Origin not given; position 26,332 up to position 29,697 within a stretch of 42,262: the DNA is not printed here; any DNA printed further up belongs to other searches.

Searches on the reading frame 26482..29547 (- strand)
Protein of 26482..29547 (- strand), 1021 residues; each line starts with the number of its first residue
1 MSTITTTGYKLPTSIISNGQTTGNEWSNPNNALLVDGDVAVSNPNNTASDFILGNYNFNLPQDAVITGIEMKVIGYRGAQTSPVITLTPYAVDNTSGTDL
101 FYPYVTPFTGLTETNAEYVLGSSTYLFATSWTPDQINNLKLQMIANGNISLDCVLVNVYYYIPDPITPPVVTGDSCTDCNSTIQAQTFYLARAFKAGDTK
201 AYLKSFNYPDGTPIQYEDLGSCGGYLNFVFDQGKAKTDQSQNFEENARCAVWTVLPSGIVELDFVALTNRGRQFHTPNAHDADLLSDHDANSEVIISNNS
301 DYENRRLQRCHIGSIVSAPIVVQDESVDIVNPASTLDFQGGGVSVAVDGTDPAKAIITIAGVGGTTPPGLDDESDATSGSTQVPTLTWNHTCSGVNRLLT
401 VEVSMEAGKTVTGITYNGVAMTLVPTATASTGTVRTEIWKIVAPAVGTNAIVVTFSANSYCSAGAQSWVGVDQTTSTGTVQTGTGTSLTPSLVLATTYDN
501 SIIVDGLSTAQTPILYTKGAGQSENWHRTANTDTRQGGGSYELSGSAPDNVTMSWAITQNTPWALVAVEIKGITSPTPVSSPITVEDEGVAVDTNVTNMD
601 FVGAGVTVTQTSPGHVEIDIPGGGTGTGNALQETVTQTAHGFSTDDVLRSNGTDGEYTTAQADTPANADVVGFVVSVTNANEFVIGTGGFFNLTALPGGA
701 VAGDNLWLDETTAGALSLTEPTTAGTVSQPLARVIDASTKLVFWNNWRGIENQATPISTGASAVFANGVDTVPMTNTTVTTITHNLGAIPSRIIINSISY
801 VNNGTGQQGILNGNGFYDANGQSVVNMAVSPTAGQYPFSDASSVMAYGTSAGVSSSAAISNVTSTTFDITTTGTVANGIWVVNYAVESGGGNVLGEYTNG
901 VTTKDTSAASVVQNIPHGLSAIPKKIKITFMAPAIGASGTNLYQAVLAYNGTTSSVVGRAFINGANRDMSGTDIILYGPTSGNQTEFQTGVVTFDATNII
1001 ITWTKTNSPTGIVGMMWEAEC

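Call 14: search_protein_families(library=pfam, proteins=[window:26482-29547:-], max_evalue=0.01)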
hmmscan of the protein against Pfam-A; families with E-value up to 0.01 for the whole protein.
window:26482-29547:- (1021 aa): 0 families

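Call 17: search_protein_families(library=phrogs, proteins=[window:26482-29547:-], max_evalue=0.01)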
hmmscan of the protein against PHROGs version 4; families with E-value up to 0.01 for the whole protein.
window:26482-29547:- (1021 aa): 1 family
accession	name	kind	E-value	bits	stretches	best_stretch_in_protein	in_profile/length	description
phrog_2106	-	tail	2e-08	34.6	1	375-571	198-384/386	minor tail protein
